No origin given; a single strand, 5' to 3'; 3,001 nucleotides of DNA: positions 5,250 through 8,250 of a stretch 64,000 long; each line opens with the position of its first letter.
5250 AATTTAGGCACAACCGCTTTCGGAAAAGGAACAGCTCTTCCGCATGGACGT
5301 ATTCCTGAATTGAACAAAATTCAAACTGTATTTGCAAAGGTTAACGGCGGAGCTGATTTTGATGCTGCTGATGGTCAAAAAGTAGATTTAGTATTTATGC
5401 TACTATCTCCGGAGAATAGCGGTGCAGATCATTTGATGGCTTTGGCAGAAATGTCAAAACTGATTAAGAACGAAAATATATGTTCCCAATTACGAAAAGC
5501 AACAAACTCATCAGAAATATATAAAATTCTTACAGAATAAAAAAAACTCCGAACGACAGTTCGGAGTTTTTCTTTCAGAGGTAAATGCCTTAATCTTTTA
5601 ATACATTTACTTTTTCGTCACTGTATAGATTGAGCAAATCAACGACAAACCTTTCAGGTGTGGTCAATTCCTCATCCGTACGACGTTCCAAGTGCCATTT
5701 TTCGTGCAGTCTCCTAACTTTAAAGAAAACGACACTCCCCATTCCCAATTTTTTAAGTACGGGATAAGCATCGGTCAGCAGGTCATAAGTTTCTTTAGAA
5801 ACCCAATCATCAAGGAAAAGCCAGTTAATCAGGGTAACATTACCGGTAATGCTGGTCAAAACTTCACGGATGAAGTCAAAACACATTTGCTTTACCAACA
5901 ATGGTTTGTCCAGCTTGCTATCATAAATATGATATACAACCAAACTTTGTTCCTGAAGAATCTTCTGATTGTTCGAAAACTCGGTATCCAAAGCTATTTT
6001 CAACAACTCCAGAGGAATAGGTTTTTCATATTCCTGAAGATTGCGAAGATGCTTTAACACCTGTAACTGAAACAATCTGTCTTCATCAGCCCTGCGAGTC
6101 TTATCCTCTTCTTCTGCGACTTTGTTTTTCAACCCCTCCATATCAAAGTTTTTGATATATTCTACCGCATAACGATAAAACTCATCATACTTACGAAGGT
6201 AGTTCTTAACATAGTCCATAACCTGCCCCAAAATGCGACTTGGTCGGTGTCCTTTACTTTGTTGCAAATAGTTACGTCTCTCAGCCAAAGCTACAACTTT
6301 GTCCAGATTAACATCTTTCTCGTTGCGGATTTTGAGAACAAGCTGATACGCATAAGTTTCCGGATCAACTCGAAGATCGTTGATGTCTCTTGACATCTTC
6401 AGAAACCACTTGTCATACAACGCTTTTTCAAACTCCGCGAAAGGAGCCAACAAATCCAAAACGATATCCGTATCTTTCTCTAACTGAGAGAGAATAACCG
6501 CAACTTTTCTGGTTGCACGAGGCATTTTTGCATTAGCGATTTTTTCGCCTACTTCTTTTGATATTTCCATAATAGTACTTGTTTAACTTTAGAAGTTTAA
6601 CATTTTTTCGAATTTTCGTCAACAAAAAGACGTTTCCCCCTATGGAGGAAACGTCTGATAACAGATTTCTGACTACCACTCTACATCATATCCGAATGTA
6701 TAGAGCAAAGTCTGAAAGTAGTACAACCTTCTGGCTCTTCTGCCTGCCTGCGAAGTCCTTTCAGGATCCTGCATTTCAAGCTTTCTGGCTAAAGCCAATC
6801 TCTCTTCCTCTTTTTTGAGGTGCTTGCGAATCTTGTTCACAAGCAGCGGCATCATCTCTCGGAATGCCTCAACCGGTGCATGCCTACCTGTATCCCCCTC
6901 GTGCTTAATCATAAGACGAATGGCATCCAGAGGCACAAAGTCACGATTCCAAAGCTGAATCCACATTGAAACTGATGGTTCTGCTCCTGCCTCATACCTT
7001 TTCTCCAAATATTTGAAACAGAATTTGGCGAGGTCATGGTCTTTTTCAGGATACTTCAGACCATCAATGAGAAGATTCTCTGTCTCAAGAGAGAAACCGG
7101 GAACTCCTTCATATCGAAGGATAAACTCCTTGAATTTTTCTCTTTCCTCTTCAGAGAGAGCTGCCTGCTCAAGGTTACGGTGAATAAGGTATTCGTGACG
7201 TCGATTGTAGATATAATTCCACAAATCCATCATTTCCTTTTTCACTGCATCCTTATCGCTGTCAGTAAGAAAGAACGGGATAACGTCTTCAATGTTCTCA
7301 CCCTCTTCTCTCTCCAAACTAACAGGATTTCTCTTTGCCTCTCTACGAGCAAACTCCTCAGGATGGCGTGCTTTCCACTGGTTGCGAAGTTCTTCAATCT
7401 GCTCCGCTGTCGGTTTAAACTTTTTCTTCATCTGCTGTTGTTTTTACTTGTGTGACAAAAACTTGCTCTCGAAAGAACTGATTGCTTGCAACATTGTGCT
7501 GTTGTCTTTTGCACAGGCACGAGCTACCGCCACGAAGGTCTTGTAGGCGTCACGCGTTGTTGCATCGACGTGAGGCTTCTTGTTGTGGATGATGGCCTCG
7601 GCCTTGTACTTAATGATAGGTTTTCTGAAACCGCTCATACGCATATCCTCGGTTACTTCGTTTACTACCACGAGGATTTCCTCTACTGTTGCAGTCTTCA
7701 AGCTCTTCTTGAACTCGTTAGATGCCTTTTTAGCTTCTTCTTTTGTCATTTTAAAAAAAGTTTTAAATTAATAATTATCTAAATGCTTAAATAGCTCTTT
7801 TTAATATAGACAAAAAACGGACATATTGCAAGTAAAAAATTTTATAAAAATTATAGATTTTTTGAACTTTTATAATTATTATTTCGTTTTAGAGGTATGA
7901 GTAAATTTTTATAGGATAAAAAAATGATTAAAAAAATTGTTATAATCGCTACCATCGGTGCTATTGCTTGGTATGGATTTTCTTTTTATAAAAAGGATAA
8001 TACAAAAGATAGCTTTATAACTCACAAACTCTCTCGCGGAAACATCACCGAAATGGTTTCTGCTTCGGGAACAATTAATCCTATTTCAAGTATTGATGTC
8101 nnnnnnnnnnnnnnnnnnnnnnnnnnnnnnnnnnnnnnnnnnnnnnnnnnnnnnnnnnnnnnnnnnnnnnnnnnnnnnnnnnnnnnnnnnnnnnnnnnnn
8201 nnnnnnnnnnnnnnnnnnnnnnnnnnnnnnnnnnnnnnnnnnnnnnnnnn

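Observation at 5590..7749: Three-gene operon of unknown proteins with atypical base composition inserted between ptsN and the macAB-like operon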

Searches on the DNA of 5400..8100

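Call 42: search_rna_families(source=window, start=5400, end=8100, threshold=evalue, max_evalue=1)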
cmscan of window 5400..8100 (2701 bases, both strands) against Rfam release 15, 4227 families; matches with E-value up to 1: 5.
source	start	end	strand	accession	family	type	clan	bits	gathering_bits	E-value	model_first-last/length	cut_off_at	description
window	5531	5646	-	RF00121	MicC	Gene; sRNA;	-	33.3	90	0.02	1-123/123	no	MicC RNA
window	5540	5598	-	RF02891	AgrB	Gene; antisense;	-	23.8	40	0.5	1-84/84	no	ArsR-gov region gene B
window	7027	7157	+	RF02734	Cgb105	Gene; sRNA;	-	22.6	163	0.018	1-134/134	no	Corynebacterium sRNA 105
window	5539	5591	-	RF02399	NsiR1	Gene; sRNA;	-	20.2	39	0.74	1-60/60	no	Nitrogen stress-induced RNA 1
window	5530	5566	-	RF02401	ClpQY_promoter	Cis-reg;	-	18.5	42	0.6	1-39/57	no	ClpQY promoter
